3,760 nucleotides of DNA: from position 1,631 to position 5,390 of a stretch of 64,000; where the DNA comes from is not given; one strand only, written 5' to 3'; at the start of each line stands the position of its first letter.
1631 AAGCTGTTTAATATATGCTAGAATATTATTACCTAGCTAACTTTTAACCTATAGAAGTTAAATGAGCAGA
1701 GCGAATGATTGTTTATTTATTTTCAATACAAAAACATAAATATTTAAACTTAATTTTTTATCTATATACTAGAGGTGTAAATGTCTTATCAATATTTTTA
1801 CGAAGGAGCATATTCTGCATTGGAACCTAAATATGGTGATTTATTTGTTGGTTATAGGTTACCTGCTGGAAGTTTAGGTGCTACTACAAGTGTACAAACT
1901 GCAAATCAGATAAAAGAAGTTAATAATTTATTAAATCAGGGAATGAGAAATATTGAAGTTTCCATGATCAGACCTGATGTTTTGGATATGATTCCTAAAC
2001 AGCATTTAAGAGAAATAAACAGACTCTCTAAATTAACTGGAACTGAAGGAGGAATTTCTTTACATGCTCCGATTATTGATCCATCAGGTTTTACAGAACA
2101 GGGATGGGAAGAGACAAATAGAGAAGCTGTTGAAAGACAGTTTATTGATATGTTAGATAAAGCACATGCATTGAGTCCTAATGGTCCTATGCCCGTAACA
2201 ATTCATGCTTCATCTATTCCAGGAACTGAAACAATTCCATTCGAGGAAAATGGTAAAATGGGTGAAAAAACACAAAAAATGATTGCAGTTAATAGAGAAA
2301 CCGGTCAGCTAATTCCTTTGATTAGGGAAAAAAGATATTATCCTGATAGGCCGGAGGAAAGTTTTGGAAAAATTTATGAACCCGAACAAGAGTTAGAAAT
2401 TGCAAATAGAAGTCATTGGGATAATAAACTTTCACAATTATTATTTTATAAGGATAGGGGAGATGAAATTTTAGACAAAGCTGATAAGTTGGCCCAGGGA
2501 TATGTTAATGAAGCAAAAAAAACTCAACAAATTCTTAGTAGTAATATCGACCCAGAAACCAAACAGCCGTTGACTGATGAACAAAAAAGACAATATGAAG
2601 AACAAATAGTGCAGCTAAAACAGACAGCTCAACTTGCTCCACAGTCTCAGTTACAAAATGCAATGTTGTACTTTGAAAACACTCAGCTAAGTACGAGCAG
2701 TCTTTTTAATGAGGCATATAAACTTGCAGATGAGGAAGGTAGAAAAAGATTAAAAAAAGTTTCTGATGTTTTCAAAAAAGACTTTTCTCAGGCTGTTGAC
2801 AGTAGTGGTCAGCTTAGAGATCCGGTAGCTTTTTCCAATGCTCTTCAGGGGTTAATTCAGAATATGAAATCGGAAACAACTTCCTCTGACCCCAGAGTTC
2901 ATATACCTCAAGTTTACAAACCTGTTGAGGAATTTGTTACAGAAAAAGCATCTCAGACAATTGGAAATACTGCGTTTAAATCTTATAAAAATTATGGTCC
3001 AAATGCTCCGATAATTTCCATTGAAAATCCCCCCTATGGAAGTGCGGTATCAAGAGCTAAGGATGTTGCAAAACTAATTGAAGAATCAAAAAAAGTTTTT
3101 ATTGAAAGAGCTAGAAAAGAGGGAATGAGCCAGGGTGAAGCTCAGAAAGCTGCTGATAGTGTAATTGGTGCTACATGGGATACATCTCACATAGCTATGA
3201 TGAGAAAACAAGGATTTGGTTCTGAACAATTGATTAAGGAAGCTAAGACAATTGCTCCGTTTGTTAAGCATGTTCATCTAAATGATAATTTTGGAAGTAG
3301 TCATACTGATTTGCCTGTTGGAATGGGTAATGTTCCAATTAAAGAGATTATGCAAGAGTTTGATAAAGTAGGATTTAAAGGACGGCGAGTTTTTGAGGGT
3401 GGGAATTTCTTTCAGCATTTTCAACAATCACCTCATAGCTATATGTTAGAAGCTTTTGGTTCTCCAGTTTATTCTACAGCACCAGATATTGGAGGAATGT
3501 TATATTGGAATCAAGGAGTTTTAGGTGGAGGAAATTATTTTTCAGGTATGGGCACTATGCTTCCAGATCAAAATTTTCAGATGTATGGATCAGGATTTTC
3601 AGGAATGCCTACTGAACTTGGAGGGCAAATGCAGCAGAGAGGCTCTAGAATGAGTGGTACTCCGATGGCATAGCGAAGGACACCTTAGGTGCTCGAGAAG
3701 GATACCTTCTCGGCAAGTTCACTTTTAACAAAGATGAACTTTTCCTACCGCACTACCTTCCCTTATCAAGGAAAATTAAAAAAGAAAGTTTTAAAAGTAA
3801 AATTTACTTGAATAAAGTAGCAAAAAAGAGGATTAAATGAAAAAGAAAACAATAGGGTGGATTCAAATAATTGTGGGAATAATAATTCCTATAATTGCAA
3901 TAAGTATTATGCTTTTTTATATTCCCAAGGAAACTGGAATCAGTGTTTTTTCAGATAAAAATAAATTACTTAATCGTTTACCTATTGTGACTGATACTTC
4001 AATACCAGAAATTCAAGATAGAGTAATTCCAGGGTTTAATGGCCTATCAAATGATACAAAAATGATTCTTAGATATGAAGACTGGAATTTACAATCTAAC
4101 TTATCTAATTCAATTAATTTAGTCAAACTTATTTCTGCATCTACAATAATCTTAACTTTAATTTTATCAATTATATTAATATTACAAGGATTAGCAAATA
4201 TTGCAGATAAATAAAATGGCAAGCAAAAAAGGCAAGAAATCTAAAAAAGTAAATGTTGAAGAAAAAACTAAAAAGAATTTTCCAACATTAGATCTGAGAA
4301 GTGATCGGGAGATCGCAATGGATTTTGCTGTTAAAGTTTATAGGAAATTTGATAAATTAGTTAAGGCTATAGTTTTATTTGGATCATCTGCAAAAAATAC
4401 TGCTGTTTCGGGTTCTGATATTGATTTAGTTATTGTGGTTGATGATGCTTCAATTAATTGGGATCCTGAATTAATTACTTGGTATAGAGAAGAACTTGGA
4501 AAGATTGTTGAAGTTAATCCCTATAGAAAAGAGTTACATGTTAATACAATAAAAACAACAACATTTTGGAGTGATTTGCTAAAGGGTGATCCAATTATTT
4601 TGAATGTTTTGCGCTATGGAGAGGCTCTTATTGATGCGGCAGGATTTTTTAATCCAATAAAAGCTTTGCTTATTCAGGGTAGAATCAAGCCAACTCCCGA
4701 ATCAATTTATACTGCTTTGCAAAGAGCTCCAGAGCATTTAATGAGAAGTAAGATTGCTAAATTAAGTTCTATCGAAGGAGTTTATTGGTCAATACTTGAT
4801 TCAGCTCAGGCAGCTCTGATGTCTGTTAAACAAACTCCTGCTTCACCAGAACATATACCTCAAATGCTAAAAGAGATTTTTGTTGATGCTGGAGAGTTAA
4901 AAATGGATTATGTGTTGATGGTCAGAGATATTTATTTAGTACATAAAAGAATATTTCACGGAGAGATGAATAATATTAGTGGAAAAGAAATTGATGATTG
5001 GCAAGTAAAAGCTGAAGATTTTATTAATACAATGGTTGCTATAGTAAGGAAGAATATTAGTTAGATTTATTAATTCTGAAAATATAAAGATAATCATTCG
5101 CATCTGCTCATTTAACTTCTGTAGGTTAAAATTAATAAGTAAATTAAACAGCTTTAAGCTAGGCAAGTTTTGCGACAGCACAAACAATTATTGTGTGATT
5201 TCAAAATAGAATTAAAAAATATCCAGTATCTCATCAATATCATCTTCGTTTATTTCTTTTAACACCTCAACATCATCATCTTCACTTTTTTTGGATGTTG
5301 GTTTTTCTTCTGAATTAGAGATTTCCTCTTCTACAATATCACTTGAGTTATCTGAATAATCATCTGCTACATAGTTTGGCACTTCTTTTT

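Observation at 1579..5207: Imperfect ~135-150 bp inverted repeats bracket a three-gene cassette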

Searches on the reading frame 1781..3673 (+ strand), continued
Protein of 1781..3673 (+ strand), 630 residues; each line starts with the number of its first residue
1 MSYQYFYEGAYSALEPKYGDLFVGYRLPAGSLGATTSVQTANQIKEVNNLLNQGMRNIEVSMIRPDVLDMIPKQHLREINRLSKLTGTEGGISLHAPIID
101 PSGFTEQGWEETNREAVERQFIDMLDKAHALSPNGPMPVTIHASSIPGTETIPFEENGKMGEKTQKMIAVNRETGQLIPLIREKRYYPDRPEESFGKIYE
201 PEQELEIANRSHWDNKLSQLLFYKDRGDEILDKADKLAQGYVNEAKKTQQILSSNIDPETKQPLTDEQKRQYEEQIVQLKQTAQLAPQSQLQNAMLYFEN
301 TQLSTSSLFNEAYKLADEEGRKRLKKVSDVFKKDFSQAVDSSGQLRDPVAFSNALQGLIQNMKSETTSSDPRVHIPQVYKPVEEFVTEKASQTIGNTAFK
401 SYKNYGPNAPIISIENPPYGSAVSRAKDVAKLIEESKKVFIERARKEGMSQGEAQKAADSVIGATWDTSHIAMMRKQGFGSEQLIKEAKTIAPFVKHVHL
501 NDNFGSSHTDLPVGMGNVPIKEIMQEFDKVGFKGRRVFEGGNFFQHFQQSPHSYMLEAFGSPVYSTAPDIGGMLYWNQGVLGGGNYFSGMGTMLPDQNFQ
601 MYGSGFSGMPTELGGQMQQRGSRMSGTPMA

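Call 31: find_related_loci(query=A5, collection=metagenome_contigs, flank=6000)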
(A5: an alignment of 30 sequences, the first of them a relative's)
Query A5 (630 aa) in metagenome_contigs; peptide patterns used: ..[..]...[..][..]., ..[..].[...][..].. (x = any residue, [..] = any of these).
600 stretches matched a pattern (row limit reached: there are more); 521 encode a relative of the query (tblastn E <= 1e-3); the best 80 are kept; 80 distinct loci.
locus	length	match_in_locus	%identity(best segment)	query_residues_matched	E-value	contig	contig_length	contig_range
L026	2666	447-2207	52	2-628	0e+0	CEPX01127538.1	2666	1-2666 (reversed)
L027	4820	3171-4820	53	1-578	0e+0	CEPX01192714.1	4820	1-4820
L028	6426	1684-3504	49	1-628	0e+0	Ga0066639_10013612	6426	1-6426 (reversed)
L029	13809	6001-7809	49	3-629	0e+0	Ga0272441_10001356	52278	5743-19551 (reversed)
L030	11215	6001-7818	47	6-629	0e+0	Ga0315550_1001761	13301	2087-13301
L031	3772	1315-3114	48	1-628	0e+0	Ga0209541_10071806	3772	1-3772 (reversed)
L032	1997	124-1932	49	1-630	0e+0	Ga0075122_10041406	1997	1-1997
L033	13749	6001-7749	47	3-628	0e+0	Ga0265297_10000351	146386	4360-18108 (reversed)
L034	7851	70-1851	46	1-630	9e-179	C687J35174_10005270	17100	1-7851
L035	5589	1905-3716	45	1-629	0e+0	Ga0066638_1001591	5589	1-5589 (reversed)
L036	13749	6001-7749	45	2-628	5e-178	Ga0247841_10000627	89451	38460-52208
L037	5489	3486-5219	47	1-617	1e-179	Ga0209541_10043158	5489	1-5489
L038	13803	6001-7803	44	2-629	1e-171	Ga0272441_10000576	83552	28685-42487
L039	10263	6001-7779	45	2-628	4e-169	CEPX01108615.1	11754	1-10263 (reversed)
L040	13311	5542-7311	46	2-630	3e-168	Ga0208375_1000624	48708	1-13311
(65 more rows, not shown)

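Call 34: find_encoding_contigs(protein=P0003, flank=6000, max_places=3)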
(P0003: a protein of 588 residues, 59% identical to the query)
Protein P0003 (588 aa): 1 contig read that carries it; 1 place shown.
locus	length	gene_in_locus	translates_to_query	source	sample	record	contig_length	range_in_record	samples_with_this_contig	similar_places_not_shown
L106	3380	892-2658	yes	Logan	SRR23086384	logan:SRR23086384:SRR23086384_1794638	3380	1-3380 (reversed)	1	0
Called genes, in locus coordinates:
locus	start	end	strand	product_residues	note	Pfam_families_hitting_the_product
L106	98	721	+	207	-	-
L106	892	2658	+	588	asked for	PF01261:AP_endonuc_2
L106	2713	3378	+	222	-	?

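Call 35: find_encoding_contigs(protein=P0005, flank=6000, max_places=3)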
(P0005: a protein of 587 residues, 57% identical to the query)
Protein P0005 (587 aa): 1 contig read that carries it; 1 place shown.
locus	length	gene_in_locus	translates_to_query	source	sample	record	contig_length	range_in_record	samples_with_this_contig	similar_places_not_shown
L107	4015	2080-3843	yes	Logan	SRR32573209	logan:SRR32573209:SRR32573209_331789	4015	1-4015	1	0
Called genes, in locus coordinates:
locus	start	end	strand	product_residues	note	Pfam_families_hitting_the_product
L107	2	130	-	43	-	?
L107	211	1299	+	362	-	PF01702:TGT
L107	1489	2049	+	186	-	-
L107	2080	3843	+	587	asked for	PF01261:AP_endonuc_2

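Call 36: find_encoding_contigs(protein=P0004, flank=6000, max_places=3)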
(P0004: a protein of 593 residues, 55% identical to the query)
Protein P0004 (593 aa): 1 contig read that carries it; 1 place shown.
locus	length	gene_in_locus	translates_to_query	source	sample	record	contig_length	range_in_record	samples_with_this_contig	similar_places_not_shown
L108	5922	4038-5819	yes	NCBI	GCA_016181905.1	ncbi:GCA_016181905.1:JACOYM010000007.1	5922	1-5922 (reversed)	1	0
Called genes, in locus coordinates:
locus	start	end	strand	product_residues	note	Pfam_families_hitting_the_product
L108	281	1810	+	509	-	-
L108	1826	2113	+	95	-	-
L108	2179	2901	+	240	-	-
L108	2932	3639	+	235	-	-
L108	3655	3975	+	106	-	-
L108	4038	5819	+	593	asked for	PF01261:AP_endonuc_2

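Call 37: find_encoding_contigs(protein=P0006, flank=6000, max_places=3)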
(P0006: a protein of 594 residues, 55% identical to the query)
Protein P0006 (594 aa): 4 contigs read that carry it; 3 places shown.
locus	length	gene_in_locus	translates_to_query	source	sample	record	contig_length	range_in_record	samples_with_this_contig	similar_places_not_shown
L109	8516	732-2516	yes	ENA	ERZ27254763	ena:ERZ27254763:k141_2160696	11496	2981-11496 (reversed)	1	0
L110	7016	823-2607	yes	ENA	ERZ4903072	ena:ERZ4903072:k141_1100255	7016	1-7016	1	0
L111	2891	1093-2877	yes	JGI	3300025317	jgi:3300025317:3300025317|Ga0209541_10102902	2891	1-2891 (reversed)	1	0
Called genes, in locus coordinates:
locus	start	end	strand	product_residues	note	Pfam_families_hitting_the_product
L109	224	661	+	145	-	-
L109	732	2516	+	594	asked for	PF01261:AP_endonuc_2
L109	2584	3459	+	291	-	PF01909:NTP_transf_2, PF18765:Polbeta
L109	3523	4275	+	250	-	PF13489:Methyltransf_23, PF13847:Methyltransf_31 (faint), PF08241:Methyltransf_11 (faint), PF08242:Methyltransf_12 (faint), PF13649:Methyltransf_25 (faint)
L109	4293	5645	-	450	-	PF01743:PolyA_pol, PF12627:PolyA_pol_RNAbd (weak), PF01966:HD (weak)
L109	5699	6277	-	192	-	-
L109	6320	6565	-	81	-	-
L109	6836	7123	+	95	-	-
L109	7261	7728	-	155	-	-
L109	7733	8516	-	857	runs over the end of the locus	PF01326:PPDK_N, PF00391:PEP-utilizers, PF02896:PEP-utilizers_C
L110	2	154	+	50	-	?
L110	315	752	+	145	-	-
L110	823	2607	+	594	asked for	PF01261:AP_endonuc_2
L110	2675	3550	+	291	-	PF01909:NTP_transf_2, PF18765:Polbeta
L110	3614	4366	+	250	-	PF13489:Methyltransf_23, PF13847:Methyltransf_31 (faint), PF08241:Methyltransf_11 (faint), PF08242:Methyltransf_12 (faint), PF13649:Methyltransf_25 (faint)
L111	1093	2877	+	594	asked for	PF01261:AP_endonuc_2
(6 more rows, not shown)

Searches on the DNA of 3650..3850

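Call 76: search_rna_families(source=window, start=3650, end=3850, threshold=evalue, max_evalue=10, show_alignments=2)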
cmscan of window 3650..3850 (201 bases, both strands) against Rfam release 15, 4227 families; matches with E-value up to 10: 7.
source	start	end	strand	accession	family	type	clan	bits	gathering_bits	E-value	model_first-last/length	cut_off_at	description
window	3702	3783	-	RF01761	wcaG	Cis-reg;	-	17.1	42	0.38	1-98/98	no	wcaG RNA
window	3727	3821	+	RF00063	SscA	Gene;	-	15.4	60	3.5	1-96/96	no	SscA RNA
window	3773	3797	-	RF01339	CRISPR-DR27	Gene; CRISPR;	-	15.4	35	6.6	1-25/25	no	CRISPR RNA direct repeat element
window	3715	3741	-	RF03989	mir-7950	Gene; miRNA;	-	15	82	2.1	1-59/59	no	mir-7950 microRNA precursor family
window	3821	3840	-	RF02189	ST7-OT4_3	Gene; lncRNA;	-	8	50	7.1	283-302/302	no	ST7 overlapping transcript 4 conserved region 3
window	3754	3795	-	RF00636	NRON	Gene;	-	6.3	50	8.3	23-370/370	no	ncRNA Repressor of NFAT (nuclear factor of activated T cells)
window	3650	3817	-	RF01946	KCNQ1OT1_1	Gene; lncRNA;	-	4.5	70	2.6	278-429/464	3'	KCNQ1 overlapping transcript 1 conserved region 1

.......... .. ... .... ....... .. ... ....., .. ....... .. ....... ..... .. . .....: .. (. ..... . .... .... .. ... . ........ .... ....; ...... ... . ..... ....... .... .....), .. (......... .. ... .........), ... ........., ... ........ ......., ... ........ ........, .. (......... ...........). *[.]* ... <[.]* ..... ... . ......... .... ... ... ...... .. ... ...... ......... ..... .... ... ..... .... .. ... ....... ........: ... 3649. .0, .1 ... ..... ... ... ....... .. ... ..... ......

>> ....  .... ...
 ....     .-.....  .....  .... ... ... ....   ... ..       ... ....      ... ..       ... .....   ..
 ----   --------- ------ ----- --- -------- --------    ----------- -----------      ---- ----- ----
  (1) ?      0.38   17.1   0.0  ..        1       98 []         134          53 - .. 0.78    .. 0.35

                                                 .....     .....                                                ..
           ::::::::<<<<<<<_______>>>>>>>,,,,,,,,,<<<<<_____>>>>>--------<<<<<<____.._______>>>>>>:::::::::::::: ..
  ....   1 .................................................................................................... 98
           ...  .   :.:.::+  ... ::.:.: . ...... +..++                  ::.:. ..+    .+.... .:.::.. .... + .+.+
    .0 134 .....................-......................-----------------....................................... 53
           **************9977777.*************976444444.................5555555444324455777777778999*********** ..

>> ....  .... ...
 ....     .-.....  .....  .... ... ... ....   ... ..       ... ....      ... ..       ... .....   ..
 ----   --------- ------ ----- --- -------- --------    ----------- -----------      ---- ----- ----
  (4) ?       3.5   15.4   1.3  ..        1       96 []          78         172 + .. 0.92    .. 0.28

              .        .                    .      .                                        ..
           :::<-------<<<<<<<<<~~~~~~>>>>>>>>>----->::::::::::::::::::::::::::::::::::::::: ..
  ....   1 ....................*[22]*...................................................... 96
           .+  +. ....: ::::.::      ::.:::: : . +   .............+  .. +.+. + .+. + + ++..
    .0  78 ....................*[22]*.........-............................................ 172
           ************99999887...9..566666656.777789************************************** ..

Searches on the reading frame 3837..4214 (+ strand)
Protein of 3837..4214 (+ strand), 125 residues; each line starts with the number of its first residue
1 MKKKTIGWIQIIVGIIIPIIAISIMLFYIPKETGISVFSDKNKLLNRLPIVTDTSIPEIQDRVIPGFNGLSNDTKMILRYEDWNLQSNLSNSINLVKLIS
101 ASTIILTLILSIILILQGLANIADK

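Call 13: search_protein_families(library=pfam, proteins=[window:3837-4214:+], max_evalue=0.01)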
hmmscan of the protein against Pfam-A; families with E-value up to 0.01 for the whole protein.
window:3837-4214:+ (125 aa): 0 families

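Call 82: find_homologous_proteins(query=window:3837-4211:+, max_evalue=0.001)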
Query window:3837-4211:+ (125 aa): 1 proteins with E <= 0.001 among 37 candidates.
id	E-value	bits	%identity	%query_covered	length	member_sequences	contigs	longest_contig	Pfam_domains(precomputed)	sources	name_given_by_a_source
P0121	3.0e-69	249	100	100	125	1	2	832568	-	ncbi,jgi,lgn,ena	ncbi:MAG: hypothetical protein WC796_03780 [Candidatus Pacearchaeota archaeon]|jgi:hypothetical prot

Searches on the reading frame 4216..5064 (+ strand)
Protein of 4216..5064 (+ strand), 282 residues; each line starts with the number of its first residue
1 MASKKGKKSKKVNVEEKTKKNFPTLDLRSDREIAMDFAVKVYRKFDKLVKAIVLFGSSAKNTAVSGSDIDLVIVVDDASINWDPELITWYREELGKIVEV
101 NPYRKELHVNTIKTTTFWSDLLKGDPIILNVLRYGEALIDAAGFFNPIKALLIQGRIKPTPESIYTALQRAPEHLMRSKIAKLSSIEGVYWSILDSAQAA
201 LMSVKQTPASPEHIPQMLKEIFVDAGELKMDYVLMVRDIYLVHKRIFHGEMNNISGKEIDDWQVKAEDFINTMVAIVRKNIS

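Call 13: search_protein_families(library=pfam, proteins=[window:4216-5064:+], max_evalue=0.01)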
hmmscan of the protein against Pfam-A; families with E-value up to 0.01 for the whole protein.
window:4216-5064:+ (282 aa): 3 families
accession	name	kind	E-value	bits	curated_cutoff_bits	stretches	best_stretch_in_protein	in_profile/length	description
PF01909.29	NTP_transf_2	-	1.2e-09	38.8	21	1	45-100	11-60/93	Nucleotidyltransferase domain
PF18765.7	Polbeta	-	1.5e-07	31.9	26.9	1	47-83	11-46/93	Polymerase beta, Nucleotidyltransferase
PF22600.2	MTPAP-like_central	-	0.002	18.6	27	1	49-80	41-70/139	Poly(A) RNA polymerase, mitochondrial-like, central palm domain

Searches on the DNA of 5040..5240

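Call 44: search_rna_families(source=window, start=5040, end=5240, threshold=evalue, max_evalue=10)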
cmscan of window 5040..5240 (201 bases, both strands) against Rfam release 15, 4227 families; matches with E-value up to 10: 9.
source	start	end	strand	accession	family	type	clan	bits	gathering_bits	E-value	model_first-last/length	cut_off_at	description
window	5140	5223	+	RF01987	ZEB2_AS1_4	Gene; lncRNA;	-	20.2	50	4.1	1-78/78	no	ZEB2 antisense RNA 1 conserved region 4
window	5110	5149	+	RF01349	CRISPR-DR40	Gene; CRISPR;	-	18.8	42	2.1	1-30/30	no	CRISPR RNA direct repeat element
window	5118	5165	+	RF00109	Vimentin3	Cis-reg;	-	17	36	2.1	1-67/67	no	Vimentin 3' UTR protein-binding region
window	5088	5224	-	RF03105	RAGATH-7-assoc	Gene; sRNA;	-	16.1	88.5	1.3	1-131/131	no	RAGATH-7-assoc RNA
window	5153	5239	-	RF01573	DdR5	Gene; snRNA; snoRNA; CD-box;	-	15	70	8.7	1-81/81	no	Dictyostelium snoRNA DdR5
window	5040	5124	+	RF01283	snoU30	Gene; snRNA; snoRNA; CD-box;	CL00052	13.8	45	6.1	1-86/86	no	Small nucleolar RNA U30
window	5062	5121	+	RF02189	ST7-OT4_3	Gene; lncRNA;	-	8.3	50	5.9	245-302/302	no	ST7 overlapping transcript 4 conserved region 3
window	5040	5070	-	RF02933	ARRPOF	Gene; sRNA;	-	7.9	127.2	9.7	1-31/256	3'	ARRPOF RNA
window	5144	5240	-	RF03150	RAGATH-15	Gene; sRNA;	-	7.7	199.5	9.6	181-299/299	5'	RAGATH-15 RNA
